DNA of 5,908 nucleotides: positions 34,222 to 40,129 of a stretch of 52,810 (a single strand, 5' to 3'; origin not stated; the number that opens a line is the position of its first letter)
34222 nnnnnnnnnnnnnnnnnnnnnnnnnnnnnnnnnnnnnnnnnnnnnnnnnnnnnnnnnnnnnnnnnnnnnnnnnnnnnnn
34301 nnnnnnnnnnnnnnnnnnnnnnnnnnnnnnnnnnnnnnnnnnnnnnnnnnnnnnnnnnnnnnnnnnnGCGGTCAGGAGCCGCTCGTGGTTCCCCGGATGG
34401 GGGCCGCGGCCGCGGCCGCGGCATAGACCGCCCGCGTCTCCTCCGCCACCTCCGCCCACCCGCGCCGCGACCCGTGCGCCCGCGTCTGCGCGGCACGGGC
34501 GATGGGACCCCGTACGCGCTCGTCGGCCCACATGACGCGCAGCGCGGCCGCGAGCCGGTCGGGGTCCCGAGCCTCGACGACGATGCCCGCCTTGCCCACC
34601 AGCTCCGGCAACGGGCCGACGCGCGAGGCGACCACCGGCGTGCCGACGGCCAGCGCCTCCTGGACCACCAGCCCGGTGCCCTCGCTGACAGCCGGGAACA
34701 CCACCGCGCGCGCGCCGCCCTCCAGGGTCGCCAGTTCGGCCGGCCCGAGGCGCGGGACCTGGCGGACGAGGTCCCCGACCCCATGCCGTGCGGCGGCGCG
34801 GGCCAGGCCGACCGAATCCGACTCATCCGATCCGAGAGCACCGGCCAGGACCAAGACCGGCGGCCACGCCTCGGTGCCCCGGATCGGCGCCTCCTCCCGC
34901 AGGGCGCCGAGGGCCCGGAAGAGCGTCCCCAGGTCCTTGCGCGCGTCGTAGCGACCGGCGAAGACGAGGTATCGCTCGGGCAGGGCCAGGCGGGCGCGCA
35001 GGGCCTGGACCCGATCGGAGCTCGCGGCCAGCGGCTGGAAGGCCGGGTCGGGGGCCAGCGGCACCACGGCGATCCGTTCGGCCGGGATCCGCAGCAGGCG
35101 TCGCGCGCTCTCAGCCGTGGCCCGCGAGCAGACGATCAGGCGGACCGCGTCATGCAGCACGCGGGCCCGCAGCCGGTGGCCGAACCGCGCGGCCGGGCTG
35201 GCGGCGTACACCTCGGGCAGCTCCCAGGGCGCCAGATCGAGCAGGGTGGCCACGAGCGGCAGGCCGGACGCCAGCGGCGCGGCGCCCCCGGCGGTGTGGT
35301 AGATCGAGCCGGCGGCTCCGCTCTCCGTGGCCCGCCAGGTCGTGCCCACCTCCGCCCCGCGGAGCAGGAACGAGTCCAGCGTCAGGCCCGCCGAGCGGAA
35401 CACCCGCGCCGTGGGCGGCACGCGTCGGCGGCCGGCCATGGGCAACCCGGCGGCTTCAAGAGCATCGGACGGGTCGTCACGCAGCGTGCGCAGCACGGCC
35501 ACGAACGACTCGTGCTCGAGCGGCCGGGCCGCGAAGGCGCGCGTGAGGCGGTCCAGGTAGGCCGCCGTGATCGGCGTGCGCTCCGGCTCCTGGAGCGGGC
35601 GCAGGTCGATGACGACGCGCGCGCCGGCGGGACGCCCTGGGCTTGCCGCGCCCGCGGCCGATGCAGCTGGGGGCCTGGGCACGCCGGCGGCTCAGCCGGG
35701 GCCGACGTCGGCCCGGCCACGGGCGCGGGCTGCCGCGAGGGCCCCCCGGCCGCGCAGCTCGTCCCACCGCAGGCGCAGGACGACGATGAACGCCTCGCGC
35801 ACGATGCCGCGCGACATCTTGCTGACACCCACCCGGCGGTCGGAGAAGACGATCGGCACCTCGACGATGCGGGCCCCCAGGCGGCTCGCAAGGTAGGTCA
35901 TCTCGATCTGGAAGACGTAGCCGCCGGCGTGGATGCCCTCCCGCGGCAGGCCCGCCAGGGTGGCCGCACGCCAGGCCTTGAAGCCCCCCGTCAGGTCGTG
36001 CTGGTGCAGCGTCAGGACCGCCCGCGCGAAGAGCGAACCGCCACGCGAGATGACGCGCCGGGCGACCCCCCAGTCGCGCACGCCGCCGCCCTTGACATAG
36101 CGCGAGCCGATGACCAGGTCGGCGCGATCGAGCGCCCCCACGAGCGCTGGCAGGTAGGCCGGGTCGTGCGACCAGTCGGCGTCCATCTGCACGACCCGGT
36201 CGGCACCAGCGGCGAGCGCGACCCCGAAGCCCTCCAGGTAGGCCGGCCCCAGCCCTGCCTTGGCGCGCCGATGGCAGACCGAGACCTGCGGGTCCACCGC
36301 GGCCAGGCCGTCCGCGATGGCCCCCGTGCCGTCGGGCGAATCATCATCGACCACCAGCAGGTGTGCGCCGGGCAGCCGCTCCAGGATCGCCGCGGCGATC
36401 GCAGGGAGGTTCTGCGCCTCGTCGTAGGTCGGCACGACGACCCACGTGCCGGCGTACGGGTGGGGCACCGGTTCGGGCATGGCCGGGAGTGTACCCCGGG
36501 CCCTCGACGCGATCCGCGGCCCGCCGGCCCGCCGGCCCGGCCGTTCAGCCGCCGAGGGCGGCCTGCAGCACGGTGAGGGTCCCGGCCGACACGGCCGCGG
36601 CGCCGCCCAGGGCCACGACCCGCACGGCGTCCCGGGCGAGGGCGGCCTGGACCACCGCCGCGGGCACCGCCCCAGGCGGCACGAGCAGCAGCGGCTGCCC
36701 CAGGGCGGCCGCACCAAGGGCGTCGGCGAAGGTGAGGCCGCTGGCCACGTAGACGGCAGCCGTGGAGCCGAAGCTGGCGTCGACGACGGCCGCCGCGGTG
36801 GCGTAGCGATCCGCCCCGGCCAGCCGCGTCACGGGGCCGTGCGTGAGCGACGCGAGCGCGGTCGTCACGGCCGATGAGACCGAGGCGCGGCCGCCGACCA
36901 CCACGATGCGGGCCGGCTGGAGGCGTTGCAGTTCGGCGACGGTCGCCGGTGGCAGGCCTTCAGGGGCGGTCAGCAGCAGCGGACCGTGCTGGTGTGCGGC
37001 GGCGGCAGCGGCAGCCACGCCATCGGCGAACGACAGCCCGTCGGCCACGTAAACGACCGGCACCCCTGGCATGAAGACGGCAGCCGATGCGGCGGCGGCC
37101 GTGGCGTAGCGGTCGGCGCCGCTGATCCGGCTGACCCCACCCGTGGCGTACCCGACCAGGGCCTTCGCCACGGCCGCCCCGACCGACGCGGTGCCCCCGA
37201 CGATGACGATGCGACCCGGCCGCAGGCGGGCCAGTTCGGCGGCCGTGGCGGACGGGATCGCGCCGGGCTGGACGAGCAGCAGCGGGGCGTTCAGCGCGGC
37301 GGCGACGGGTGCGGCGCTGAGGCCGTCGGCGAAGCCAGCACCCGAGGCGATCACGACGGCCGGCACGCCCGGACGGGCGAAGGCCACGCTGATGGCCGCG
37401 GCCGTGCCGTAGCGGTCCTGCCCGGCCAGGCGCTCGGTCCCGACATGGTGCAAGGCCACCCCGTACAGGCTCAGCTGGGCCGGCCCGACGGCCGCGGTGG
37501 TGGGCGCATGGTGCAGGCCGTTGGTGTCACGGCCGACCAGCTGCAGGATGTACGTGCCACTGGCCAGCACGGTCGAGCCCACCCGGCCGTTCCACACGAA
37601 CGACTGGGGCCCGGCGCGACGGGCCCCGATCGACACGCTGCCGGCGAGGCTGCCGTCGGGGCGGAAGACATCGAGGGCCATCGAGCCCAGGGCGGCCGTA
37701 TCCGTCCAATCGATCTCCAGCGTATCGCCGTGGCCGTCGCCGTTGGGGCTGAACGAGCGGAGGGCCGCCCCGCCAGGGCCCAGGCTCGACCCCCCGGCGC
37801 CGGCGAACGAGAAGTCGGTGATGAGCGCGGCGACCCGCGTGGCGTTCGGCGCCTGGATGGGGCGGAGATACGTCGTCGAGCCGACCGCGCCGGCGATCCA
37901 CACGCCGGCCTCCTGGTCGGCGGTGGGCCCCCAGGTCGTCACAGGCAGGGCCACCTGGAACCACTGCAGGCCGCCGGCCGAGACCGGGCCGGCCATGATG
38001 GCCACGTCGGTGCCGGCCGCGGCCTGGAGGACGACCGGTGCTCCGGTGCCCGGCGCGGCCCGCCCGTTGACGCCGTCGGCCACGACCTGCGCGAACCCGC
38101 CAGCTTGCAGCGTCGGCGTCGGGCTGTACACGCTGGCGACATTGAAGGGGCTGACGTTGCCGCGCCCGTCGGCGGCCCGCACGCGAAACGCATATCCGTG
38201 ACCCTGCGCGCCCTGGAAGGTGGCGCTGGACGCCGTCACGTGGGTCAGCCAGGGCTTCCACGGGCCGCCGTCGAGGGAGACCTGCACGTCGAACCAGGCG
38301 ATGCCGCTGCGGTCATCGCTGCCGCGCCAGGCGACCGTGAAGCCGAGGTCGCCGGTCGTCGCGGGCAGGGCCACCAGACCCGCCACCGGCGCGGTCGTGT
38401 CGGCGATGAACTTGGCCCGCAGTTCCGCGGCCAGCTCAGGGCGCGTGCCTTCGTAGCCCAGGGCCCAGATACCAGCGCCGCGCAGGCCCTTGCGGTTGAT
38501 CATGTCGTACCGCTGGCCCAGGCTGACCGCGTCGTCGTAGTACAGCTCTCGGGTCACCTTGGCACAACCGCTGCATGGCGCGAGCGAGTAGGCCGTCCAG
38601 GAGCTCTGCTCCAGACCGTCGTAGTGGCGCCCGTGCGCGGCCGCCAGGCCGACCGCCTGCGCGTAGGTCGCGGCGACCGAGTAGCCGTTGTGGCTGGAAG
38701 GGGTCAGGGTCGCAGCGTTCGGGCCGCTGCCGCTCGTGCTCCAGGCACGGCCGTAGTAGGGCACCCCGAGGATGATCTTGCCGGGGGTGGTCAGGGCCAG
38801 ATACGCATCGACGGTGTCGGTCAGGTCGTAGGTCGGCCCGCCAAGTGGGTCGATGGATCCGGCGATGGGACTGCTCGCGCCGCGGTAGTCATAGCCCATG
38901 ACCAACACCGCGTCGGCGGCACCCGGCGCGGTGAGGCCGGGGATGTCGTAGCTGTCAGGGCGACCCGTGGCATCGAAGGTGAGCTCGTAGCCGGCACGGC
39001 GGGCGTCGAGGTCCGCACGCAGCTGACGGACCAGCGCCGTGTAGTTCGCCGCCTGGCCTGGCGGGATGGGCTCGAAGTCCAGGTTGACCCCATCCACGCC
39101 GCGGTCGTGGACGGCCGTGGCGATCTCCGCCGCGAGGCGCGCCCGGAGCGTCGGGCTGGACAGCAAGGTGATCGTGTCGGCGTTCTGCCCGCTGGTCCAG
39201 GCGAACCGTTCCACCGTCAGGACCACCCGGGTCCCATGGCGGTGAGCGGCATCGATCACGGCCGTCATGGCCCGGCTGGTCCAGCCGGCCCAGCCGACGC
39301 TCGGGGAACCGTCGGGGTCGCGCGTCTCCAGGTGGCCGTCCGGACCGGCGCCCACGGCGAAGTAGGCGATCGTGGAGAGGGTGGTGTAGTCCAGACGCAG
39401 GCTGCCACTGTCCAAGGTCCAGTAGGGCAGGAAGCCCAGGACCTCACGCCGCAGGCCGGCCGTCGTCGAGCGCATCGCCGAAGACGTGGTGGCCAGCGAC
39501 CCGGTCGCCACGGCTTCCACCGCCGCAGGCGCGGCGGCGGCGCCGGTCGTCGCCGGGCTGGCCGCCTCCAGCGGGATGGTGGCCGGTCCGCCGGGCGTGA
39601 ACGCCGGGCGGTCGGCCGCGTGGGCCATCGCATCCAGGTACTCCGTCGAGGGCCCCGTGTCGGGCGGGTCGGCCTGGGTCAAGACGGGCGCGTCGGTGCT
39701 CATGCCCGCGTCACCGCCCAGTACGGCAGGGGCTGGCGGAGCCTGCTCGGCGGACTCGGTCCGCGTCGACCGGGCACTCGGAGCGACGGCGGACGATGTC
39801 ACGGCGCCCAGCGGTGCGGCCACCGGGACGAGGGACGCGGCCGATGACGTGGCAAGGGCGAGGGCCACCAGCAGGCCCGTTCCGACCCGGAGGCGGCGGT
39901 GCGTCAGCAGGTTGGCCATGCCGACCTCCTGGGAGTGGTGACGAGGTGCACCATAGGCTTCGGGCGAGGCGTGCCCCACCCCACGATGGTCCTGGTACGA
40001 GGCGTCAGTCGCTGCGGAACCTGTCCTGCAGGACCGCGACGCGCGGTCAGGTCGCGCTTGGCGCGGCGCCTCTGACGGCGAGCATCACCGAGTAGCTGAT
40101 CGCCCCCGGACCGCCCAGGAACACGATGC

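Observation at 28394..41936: Sugar-nucleotide, glycosyltransferase and CWB2 surface-protein genes co-located: candidate wall-polymer plus anchored-cargo locus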

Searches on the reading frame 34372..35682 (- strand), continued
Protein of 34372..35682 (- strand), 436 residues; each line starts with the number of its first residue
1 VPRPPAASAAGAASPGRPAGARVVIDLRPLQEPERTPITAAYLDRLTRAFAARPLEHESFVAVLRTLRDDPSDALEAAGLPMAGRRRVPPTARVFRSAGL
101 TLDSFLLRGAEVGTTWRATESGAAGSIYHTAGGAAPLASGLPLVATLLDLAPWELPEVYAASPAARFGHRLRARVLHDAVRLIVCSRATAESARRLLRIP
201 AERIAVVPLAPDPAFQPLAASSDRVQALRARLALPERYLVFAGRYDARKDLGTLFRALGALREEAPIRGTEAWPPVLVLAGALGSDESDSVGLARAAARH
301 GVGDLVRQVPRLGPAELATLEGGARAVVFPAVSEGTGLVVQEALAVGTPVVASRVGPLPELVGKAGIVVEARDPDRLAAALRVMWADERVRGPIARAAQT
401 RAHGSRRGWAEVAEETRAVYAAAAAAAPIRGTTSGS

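Call 63: search_solved_structures(query=window:34372-35682:-, max_evalue=1e-8)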
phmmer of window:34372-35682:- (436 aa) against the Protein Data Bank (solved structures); distinct sequences matched with E-value up to 1e-8: 4.
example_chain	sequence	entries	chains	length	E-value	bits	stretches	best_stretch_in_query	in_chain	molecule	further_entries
3c48_A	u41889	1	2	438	9.4e-16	61.3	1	201-433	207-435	Predicted glycosyltransferases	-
3c4q_A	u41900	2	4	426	1.4e-15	60.7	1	201-433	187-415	Predicted glycosyltransferases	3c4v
7qsg_A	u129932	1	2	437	3.1e-11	46.4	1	296-425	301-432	D-inositol 3-phosphate glycosyltransferase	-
6kih_A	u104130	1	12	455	5.5e-11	45.6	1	227-426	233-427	Tll1590 protein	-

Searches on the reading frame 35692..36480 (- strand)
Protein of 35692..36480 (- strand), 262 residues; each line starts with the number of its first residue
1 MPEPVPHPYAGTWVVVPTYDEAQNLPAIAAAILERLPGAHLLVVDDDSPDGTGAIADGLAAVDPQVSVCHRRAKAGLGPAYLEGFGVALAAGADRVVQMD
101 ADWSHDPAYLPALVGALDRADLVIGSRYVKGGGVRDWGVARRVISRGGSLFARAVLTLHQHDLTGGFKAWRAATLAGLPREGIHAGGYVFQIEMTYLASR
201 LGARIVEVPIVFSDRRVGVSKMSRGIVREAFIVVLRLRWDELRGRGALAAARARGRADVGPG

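Call 10: search_protein_families(library=ncbifam, proteins=[window:35692-36480:-], max_evalue=0.00001)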
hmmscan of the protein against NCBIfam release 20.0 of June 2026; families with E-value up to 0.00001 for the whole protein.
window:35692-36480:- (262 aa): 5 families
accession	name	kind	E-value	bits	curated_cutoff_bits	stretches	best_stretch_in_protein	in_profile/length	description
TIGR04182.1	glyco_TIGR04182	equivalog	7.3e-12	45.3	325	1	14-218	4-196/293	S-layer glycoprotein N-glycosyltransferase AglJ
NF058614.1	PPMAGASynPpgS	equivalog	4.5e-10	39.3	370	1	12-209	2-193/226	polyprenyl-phospho-N-acetylgalactosaminyl synthase PpgS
TIGR03469.1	HpnB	hypoth_equivalog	8.7e-09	34.9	379.25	1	7-130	41-173/386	hopene-associated glycosyltransferase HpnB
NF053846.1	glyco_with_XrtP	equivalog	3.4e-08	32.6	520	1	14-79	45-113/440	XrtP-associated glycosyltransferase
TIGR03937.1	PgaC_IcaA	equivalog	3.2e-06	26.3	422.3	1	13-108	48-141/407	poly-beta-1,6-N-acetyl-D-glucosamine synthase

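Call 62: search_solved_structures(query=window:35692-36480:-, max_evalue=1e-8)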
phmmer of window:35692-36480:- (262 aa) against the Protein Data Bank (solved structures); distinct sequences matched with E-value up to 1e-8: 1.
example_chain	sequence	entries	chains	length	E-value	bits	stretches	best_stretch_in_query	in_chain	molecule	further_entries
5mlz_A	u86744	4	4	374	3.1e-29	105.7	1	14-240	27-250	Dolichol monophosphate mannose synthase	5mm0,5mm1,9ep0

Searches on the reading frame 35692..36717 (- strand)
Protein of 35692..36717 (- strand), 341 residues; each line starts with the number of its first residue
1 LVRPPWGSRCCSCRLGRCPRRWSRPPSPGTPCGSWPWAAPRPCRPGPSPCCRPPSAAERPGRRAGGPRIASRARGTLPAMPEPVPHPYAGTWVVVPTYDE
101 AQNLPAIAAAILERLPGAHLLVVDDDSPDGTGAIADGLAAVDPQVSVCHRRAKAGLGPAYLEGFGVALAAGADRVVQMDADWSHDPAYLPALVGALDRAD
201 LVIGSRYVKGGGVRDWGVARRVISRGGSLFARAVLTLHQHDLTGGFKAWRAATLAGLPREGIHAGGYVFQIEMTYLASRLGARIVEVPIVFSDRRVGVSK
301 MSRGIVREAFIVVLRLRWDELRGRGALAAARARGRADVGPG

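Call 6: search_protein_families(library=pfam, proteins=[window:35692-36717:-], max_evalue=0.01)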
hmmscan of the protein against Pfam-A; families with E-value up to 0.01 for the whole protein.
window:35692-36717:- (341 aa): 2 families
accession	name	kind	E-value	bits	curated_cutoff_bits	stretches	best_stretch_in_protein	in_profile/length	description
PF00535.33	Glycos_transf_2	-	5e-23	82.3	23.3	1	93-250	2-160/168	Glycosyl transferase family 2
PF13641.12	Glyco_tranf_2_3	-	0.0039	17.7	27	1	91-288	3-205/230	Glycosyltransferase like family 2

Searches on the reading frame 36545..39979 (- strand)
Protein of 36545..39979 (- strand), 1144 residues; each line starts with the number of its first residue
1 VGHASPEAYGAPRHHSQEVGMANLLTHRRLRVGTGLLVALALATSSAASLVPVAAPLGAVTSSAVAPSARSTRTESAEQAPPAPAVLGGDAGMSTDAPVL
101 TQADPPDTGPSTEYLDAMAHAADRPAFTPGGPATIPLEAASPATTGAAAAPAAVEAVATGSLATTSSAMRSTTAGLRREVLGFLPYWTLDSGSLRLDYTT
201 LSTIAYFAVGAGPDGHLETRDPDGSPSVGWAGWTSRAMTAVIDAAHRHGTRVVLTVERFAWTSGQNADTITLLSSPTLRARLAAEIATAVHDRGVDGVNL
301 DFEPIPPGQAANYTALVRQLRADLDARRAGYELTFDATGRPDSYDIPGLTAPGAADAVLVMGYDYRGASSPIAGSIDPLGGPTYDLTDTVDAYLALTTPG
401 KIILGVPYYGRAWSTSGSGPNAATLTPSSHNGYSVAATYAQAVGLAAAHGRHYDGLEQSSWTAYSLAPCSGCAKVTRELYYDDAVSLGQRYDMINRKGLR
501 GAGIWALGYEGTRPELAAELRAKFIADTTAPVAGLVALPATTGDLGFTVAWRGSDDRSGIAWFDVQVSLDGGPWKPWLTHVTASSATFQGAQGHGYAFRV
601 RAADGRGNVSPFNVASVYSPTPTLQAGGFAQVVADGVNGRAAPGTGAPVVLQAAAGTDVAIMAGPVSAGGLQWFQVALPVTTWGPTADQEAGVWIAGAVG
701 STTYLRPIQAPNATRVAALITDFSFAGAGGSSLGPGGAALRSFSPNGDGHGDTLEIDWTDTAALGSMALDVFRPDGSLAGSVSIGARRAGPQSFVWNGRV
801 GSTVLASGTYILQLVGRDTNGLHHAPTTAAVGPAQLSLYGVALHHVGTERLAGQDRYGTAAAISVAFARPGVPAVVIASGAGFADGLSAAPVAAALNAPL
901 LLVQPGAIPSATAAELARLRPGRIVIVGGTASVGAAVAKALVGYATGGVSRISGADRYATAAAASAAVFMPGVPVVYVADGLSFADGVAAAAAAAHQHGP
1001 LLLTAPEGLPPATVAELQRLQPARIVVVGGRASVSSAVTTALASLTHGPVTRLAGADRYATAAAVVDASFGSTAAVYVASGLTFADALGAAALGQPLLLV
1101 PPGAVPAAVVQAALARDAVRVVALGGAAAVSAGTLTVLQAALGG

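Call 6: search_protein_families(library=pfam, proteins=[window:36545-39979:-], max_evalue=0.01)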
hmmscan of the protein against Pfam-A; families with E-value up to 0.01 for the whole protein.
window:36545-39979:- (1144 aa): 3 families
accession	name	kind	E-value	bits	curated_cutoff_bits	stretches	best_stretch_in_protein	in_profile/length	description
PF04122.17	CW_binding_2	-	3.8e-46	155.9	24.9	3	850-937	1-72/73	Cell wall binding domain 2 (CWB2)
PF00704.34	Glyco_hydro_18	-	9.6e-26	91.6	29.6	1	270-509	81-316/317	Glycosyl hydrolases family 18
PF13860.13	FlgD_ig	-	0.0021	18.5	27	1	753-815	11-74/79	FlgD Ig-like domain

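Call 10: search_protein_families(library=ncbifam, proteins=[window:36545-39919:-], max_evalue=0.00001)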
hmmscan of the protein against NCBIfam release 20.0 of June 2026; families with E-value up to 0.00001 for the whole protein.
window:36545-39919:- (1124 aa): 1 family
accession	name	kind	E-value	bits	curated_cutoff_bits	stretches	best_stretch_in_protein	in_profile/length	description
NF033435.1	S-layer_Clost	equivalog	2.9e-17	62.8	650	2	828-942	503-619/728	S-layer protein SlpA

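Call 64: search_solved_structures(query=window:36545-39919:-, max_evalue=0.00001)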
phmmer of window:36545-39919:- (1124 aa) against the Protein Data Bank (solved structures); distinct sequences matched with E-value up to 0.00001: 32.
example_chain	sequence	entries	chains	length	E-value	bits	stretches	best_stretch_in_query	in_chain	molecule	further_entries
5j72_A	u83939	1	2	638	2.1e-26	95.4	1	828-1087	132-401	Putative N-acetylmuramoyl-L-alanine amidase,autolysin cwp6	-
5j6q_A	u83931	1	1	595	6.3e-22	80.6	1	828-1060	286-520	Cell wall binding protein cwp8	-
4wiw_A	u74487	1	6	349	1.5e-15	59.5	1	203-490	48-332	Glycoside hydrolase family 18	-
6ldu_A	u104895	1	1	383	7e-13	50.6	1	194-490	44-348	Probable endochitinase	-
6le7_A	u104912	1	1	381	7.6e-13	50.5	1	194-490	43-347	Probable endochitinase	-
7acy_B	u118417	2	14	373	9.7e-13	50.2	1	848-1078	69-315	S-layer protein | Precursor of the S-layer proteins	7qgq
7acx_B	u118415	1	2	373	1e-12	50.1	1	848-1093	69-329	S-layer protein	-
6le8_A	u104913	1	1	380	1.6e-12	49.5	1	194-490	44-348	Probable endochitinase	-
9f8e_B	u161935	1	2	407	3.8e-12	48.2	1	848-1059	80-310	S-layer protein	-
3cz8_A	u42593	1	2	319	3.9e-12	48.2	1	247-485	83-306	Putative sporulation-specific glycosylase ydhD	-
6kxn_A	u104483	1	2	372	1.8e-11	45.9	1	176-488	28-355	Family 18 chitinase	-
6kst_A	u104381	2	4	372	2.4e-11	45.5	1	176-488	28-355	Family 18 chitinase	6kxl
7acz_B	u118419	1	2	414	2.6e-11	45.4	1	831-1049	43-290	SLPH (HMW SLP)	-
8bby_B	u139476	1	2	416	2.6e-11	45.4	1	831-1049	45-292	S-layer protein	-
6kxm_A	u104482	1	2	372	1.1e-10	43.4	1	176-488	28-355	Family 18 chitinase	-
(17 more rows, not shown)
